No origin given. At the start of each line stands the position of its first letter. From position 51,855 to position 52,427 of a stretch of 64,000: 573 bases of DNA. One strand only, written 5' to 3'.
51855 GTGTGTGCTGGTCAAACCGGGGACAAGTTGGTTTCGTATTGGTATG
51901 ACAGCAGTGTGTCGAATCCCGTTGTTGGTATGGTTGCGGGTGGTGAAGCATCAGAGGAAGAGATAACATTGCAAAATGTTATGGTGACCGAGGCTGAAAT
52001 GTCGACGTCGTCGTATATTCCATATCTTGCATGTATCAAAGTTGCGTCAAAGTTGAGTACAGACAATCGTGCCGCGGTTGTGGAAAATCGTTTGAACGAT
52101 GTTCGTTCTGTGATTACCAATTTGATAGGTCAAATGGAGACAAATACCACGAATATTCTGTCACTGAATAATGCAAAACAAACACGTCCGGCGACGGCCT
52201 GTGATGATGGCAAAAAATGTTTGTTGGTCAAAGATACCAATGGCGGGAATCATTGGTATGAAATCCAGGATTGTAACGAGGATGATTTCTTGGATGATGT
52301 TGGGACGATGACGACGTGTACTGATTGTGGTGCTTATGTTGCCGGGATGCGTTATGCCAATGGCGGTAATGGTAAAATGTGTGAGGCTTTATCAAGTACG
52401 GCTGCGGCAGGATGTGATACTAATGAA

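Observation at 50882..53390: Second fibre-like locus sharing a coiled-coil/KQTRP/Cys joint with the 31.4-kb gene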

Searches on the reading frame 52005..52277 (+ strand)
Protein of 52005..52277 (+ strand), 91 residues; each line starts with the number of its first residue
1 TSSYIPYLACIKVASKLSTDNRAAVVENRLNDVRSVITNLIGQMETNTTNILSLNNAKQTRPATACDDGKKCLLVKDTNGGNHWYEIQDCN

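Call 22: search_protein_representatives(alignment_id=A1)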
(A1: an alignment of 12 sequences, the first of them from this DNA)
Query: 12 sequences, 91 profile positions. Proteins with E-value up to 0.001 (for the whole library): 352; up to 1e-10: 321; up to 1e-30: 10. The best 150 are listed.
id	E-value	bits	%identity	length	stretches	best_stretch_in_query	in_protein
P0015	2.3e-35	136.6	-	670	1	2-91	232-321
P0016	1.2e-33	131.1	-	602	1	2-91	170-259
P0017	1.5e-32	127.6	-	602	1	2-91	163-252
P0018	4.3e-32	126.1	-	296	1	2-91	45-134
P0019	1.2e-31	124.7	-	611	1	2-91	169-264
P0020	1.3e-31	124.6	-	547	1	2-91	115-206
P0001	1.7e-31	124.2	-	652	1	2-91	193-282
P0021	2.3e-31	123.8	-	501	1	2-91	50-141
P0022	5.4e-31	122.6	-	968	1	5-90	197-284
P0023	6.3e-31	122.4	-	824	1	3-90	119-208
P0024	1.7e-30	121.0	-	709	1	2-91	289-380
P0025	2.0e-30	120.8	-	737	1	2-91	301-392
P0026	4.2e-30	119.7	-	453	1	2-91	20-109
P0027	4.3e-30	119.7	-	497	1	3-91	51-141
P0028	4.5e-30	119.6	-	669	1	3-91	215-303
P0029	1.8e-29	117.7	-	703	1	3-90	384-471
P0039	4.3e-28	113.3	-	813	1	5-90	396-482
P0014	5.2e-28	113.0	-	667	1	5-91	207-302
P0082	1.0e-26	108.9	-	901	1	3-90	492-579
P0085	1.1e-26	108.7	-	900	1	9-88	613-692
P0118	6.6e-26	106.3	-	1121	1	5-89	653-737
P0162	8.9e-25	102.7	-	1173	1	3-89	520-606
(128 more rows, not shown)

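Call 27: find_related_loci(query=A2, collection=genome_contigs, flank=6000)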
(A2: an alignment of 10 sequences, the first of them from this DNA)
Query A2 (81 aa) in genome_contigs; peptide patterns used: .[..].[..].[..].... (x = any residue, [..] = any of these).
74 stretches matched a pattern; 66 encode a relative of the query (tblastn E <= 1e-3); 63 distinct loci.
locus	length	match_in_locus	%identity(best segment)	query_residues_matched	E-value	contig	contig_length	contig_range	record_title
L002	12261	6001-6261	53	1-81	5e-24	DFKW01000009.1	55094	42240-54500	MAG TPA_asm: Alphaproteobacteria bacterium UBA3635 UBA3635_contig_11420, whole genome shotgun sequence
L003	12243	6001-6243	52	1-81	2e-22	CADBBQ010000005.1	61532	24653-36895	MAG: uncultured proteobacterium isolate RUG13827 genome assembly, contig: RUG13827_asm_5, whole genome shotgun sequence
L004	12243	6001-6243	52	1-81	1e-21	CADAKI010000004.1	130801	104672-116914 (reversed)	MAG: uncultured proteobacterium isolate RUG13375 genome assembly, contig: RUG13375_asm_4, whole genome shotgun sequence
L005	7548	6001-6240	50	1-80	1e-19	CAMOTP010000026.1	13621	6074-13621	MAG: uncultured Alphaproteobacteria bacterium isolate SRR873606_bin.101_metaWRAP_v1.3_MAG genome assembly, contig: NODE_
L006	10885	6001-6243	47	1-81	2e-19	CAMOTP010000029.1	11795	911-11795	MAG: uncultured Alphaproteobacteria bacterium isolate SRR873606_bin.101_metaWRAP_v1.3_MAG genome assembly, contig: NODE_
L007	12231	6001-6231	47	1-77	4e-16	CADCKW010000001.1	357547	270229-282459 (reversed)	MAG: uncultured proteobacterium isolate RUG14746 genome assembly, contig: RUG14746_asm_1, whole genome shotgun sequence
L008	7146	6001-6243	41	1-81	4e-16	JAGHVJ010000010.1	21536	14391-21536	MAG: Candidatus Enterousia onthequi isolate E5_MB2_19 c_000000873735, whole genome shotgun sequence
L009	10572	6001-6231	47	1-77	8e-16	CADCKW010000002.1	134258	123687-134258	MAG: uncultured proteobacterium isolate RUG14746 genome assembly, contig: RUG14746_asm_2, whole genome shotgun sequence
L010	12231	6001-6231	42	1-77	1e-15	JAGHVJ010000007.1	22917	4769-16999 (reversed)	MAG: Candidatus Enterousia onthequi isolate E5_MB2_19 c_000000367548, whole genome shotgun sequence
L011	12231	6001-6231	47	1-77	2e-15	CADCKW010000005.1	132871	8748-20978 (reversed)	MAG: uncultured proteobacterium isolate RUG14746 genome assembly, contig: RUG14746_asm_5, whole genome shotgun sequence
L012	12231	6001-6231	47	1-77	3e-15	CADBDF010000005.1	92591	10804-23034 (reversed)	MAG: uncultured proteobacterium isolate RUG13870 genome assembly, contig: RUG13870_asm_5, whole genome shotgun sequence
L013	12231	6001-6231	46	1-77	3e-15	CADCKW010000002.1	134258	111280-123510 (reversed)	MAG: uncultured proteobacterium isolate RUG14746 genome assembly, contig: RUG14746_asm_2, whole genome shotgun sequence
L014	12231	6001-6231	47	1-77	3e-15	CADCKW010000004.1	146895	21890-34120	MAG: uncultured proteobacterium isolate RUG14746 genome assembly, contig: RUG14746_asm_4, whole genome shotgun sequence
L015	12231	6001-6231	46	1-77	6e-15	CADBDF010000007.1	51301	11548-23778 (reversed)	MAG: uncultured proteobacterium isolate RUG13870 genome assembly, contig: RUG13870_asm_7, whole genome shotgun sequence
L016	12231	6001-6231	46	1-77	8e-15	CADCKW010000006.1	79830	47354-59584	MAG: uncultured proteobacterium isolate RUG14746 genome assembly, contig: RUG14746_asm_6, whole genome shotgun sequence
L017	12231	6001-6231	46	1-77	2e-14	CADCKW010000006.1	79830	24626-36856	MAG: uncultured proteobacterium isolate RUG14746 genome assembly, contig: RUG14746_asm_6, whole genome shotgun sequence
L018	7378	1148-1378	42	1-77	2e-14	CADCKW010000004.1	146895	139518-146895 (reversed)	MAG: uncultured proteobacterium isolate RUG14746 genome assembly, contig: RUG14746_asm_4, whole genome shotgun sequence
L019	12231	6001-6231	42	1-77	1e-13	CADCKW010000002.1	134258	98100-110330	MAG: uncultured proteobacterium isolate RUG14746 genome assembly, contig: RUG14746_asm_2, whole genome shotgun sequence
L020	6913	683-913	47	1-77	7e-14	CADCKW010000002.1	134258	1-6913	MAG: uncultured proteobacterium isolate RUG14746 genome assembly, contig: RUG14746_asm_2, whole genome shotgun sequence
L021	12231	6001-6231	46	1-77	6e-14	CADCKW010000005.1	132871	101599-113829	MAG: uncultured proteobacterium isolate RUG14746 genome assembly, contig: RUG14746_asm_5, whole genome shotgun sequence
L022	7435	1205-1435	46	1-77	8e-14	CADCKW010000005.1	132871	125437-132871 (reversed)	MAG: uncultured proteobacterium isolate RUG14746 genome assembly, contig: RUG14746_asm_5, whole genome shotgun sequence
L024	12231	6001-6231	46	1-77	1e-13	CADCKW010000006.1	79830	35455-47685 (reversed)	MAG: uncultured proteobacterium isolate RUG14746 genome assembly, contig: RUG14746_asm_6, whole genome shotgun sequence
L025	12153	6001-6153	56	23-77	2e-13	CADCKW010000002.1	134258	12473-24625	MAG: uncultured proteobacterium isolate RUG14746 genome assembly, contig: RUG14746_asm_2, whole genome shotgun sequence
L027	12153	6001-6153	55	23-77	3e-13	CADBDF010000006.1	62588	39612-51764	MAG: uncultured proteobacterium isolate RUG13870 genome assembly, contig: RUG13870_asm_6, whole genome shotgun sequence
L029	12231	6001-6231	39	1-77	4e-13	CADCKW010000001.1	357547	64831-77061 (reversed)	MAG: uncultured proteobacterium isolate RUG14746 genome assembly, contig: RUG14746_asm_1, whole genome shotgun sequence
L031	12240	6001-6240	44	1-77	2e-12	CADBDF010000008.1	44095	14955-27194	MAG: uncultured proteobacterium isolate RUG13870 genome assembly, contig: RUG13870_asm_8, whole genome shotgun sequence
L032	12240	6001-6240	40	1-77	6e-12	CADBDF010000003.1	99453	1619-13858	MAG: uncultured proteobacterium isolate RUG13870 genome assembly, contig: RUG13870_asm_3, whole genome shotgun sequence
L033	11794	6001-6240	43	1-77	7e-12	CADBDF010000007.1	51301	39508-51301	MAG: uncultured proteobacterium isolate RUG13870 genome assembly, contig: RUG13870_asm_7, whole genome shotgun sequence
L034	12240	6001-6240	42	1-77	9e-12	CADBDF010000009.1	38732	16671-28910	MAG: uncultured proteobacterium isolate RUG13870 genome assembly, contig: RUG13870_asm_9, whole genome shotgun sequence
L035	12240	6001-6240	42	1-77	9e-12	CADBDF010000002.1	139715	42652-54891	MAG: uncultured proteobacterium isolate RUG13870 genome assembly, contig: RUG13870_asm_2, whole genome shotgun sequence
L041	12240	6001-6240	43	1-77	2e-11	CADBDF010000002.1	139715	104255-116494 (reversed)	MAG: uncultured proteobacterium isolate RUG13870 genome assembly, contig: RUG13870_asm_2, whole genome shotgun sequence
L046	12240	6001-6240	40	1-77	5e-11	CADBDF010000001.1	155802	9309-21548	MAG: uncultured proteobacterium isolate RUG13870 genome assembly, contig: RUG13870_asm_1, whole genome shotgun sequence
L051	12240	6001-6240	38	1-77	9e-11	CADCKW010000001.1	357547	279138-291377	MAG: uncultured proteobacterium isolate RUG14746 genome assembly, contig: RUG14746_asm_1, whole genome shotgun sequence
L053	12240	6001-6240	40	1-77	1e-10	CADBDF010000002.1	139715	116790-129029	MAG: uncultured proteobacterium isolate RUG13870 genome assembly, contig: RUG13870_asm_2, whole genome shotgun sequence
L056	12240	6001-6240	39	1-77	2e-10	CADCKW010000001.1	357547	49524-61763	MAG: uncultured proteobacterium isolate RUG14746 genome assembly, contig: RUG14746_asm_1, whole genome shotgun sequence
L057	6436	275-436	48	23-77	7e-10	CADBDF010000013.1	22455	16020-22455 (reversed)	MAG: uncultured proteobacterium isolate RUG13870 genome assembly, contig: RUG13870_asm_13, whole genome shotgun sequence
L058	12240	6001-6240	36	1-77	1e-9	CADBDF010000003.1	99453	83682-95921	MAG: uncultured proteobacterium isolate RUG13870 genome assembly, contig: RUG13870_asm_3, whole genome shotgun sequence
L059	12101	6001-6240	38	1-77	1e-9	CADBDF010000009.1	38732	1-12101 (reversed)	MAG: uncultured proteobacterium isolate RUG13870 genome assembly, contig: RUG13870_asm_9, whole genome shotgun sequence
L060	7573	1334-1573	36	1-77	2e-9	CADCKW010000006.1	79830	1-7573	MAG: uncultured proteobacterium isolate RUG14746 genome assembly, contig: RUG14746_asm_6, whole genome shotgun sequence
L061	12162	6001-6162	45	23-77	3e-9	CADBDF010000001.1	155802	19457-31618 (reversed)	MAG: uncultured proteobacterium isolate RUG13870 genome assembly, contig: RUG13870_asm_1, whole genome shotgun sequence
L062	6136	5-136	52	37-77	8e-9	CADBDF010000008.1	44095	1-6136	MAG: uncultured proteobacterium isolate RUG13870 genome assembly, contig: RUG13870_asm_8, whole genome shotgun sequence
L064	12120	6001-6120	50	41-77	1e-6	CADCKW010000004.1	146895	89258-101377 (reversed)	MAG: uncultured proteobacterium isolate RUG14746 genome assembly, contig: RUG14746_asm_4, whole genome shotgun sequence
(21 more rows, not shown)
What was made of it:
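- The taxonomic range rests on a strict peptide pattern (call 27).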

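Call 34: search_solved_structures(query=A2, max_evalue=10, show_alignments=3)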
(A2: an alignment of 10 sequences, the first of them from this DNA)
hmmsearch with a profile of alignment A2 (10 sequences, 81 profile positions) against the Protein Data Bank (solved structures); distinct sequences matched with E-value up to 10: 23.
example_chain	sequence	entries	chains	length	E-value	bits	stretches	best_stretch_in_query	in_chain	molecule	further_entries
4uos_A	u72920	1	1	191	0.039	17.2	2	6-40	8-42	DESIGNED HELICAL BUNDLE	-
1jsd_B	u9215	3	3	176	0.098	15.9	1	10-50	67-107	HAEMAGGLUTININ (HA2 CHAIN)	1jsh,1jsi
4npf_Y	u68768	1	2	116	0.21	14.8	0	67-78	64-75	Immunoglobulin G-binding protein A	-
5cjs_D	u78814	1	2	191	0.67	13.3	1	15-43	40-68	Designed influenza hemagglutinin stem #4454, HA2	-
7a9d_B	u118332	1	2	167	0.89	12.8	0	8-49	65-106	Hemagglutinin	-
5app_A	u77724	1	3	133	1.2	12.4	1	3-45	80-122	General control protein GCN4,GENERAL CONTROL PROTEIN GCN4, OUTER MEMBRANE PROTEIN 100,Gene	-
6zrk_D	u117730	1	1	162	1.8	11.9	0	8-49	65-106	Hemagglutinin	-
4bb9_A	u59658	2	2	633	2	11.7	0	19-47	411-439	GLUCOKINASE REGULATORY PROTEIN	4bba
4mqu_A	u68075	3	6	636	2.1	11.7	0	19-47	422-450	Glucokinase regulatory protein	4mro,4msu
4ly9_A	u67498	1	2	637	2.1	11.7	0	19-47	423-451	Glucokinase regulatory protein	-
4ohk_A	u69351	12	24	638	2.1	11.6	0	19-47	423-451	Glucokinase regulatory protein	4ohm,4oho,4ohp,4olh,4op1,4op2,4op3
6wj1_B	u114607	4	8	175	2.5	11.4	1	13-42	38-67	Hemagglutinin HA2 chain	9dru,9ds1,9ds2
4m4y_B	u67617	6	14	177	2.5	11.4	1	13-42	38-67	Hemagglutinin HA2 subunit | Hemagglutinin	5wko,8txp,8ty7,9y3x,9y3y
8txm_B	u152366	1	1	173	2.6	11.4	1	13-42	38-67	Hemagglutinin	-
7mem_D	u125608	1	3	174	2.6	11.3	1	13-42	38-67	Hemagglutinin HA2 chain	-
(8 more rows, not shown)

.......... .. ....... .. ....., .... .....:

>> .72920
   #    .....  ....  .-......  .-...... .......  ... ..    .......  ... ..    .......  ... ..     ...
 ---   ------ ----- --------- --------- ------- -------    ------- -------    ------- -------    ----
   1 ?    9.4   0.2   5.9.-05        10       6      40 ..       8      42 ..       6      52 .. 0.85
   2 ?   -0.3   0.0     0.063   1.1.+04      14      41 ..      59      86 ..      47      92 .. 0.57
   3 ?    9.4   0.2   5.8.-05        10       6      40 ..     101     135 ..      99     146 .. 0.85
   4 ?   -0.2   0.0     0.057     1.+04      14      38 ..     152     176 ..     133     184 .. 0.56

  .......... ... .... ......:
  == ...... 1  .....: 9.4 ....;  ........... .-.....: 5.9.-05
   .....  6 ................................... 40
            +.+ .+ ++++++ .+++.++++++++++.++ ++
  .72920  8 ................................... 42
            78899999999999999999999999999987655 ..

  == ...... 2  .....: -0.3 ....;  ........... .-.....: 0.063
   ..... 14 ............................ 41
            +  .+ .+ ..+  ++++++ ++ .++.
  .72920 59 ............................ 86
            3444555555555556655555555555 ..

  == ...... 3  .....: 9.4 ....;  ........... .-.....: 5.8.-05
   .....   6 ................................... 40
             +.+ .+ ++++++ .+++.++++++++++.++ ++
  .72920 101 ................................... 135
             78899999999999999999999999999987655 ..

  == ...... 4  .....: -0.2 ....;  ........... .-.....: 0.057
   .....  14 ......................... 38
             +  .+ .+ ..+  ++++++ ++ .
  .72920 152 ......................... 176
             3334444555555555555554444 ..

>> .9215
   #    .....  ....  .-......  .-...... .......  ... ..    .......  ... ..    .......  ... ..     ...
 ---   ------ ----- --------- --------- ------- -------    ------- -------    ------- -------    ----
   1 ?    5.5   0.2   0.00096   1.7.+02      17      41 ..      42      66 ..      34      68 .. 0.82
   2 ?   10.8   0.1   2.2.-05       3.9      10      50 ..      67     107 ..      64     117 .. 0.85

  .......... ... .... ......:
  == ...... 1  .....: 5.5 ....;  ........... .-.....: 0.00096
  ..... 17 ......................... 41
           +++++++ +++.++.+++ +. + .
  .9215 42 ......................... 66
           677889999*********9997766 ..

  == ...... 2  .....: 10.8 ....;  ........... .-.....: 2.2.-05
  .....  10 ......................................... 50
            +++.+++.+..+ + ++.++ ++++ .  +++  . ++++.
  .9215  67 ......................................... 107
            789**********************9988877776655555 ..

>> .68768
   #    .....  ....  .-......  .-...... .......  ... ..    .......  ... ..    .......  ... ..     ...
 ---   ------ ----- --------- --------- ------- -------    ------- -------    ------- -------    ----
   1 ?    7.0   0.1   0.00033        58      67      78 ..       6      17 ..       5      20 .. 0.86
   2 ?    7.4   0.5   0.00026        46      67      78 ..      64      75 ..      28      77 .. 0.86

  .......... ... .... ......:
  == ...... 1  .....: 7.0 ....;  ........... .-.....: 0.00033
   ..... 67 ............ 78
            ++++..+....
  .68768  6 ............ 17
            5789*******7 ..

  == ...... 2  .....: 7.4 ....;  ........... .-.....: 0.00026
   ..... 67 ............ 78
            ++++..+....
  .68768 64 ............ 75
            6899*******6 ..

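Call 72: find_related_loci(query=A2, collection=viral_contigs, flank=8000)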
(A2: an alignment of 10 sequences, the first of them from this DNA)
Query A2 (81 aa) in viral_contigs; peptide patterns used: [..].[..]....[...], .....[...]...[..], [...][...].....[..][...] (x = any residue, [..] = any of these).
54 stretches matched a pattern; 1 encode a relative of the query (tblastn E <= 1e-3); 1 distinct loci.
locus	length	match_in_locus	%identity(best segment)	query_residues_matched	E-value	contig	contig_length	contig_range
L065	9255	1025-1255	44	1-77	2e-16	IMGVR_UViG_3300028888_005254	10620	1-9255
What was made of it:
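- Only 1 of 2.9 million viral contigs has the joint (call 72).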

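Call 74: search_protein_families(library=phrogs, proteins=[L065:1703-2110:+, L065:2272-2976:+, L065:3682-4503:+, L065:4853-5368:+, L065:5394-7103:+, L065:7012-7467:+, L065:7476-8084:+, L065:8090-8746:-, L065:8770-9228:-], max_evalue=0.001)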
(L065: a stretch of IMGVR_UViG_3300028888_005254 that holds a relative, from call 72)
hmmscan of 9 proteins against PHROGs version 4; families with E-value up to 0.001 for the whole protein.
L065:1703-2110:+ (136 aa): 1 family
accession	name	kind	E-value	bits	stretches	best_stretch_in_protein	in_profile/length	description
phrog_938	-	lysis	1.4e-07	29.9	1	9-135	46-170/2185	endolysin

L065:2272-2976:+ (235 aa): 1 family
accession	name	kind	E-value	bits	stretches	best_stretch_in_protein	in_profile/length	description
phrog_3742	-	unknown function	2.8e-14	54.7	1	19-234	45-286/287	-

L065:3682-4503:+ (274 aa): 2 families
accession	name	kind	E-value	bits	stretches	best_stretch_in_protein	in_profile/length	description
phrog_3437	-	head and packaging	1.4e-72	245.4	1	2-272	4-293/294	major head protein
phrog_267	-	head and packaging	1.4e-19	71.5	1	6-272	38-327/410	major head protein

L065:4853-5368:+ (172 aa): 2 families
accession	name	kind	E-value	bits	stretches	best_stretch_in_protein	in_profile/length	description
phrog_394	-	tail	1.9e-28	100.2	1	1-171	1-188/190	tail protein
phrog_446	-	tail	1.2e-06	29.4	1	11-85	19-92/213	tail protein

L065:5394-7103:+ (570 aa): 4 families
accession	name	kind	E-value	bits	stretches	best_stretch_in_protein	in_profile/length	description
phrog_376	-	tail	5.9e-80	270.6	2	201-441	261-502/712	tail protein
phrog_15566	-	tail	1.8e-27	97.1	1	202-443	8-254/552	tail protein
phrog_20269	-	unknown function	5.4e-07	29.9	1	7-196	6-201/374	-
phrog_457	-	tail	3.6e-05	23.5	0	244-466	357-587/793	tail protein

L065:7012-7467:+ (152 aa): 0 families

L065:7476-8084:+ (203 aa): 5 families
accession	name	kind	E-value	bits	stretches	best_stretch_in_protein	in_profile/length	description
phrog_38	-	head and packaging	4.2e-44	152.4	1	9-195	283-459/760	terminase large subunit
phrog_4758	-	head and packaging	1.7e-25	90.8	1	17-198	36-219/243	terminase large subunit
phrog_17672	-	head and packaging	4.1e-23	82.9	1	25-195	56-225/395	terminase large subunit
phrog_2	-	head and packaging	2.5e-06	27.6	1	28-189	275-404/807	terminase large subunit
phrog_5989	-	head and packaging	2.2e-05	24.8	1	37-154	155-265/347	terminase large subunit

L065:8090-8746:- (218 aa): 0 families

L065:8770-9228:- (152 aa): 0 families

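Call 87: search_protein_families(library=pfam, proteins=[P0022, P0023, P0085, P0118, P0162, P0029, P0082, P0039], max_evalue=0.01)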
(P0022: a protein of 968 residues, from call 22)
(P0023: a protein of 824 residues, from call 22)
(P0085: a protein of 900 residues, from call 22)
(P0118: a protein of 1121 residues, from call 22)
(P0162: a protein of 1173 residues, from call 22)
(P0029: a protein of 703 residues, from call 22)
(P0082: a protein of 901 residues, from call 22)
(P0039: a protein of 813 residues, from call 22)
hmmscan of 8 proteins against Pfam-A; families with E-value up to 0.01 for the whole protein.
P0022 (968 aa): 0 families

P0023 (824 aa): 0 families

P0085 (900 aa): 0 families

P0118 (1121 aa): 0 families

P0162 (1173 aa): 0 families

P0029 (703 aa): 0 families

P0082 (901 aa): 0 families

P0039 (813 aa): 0 families
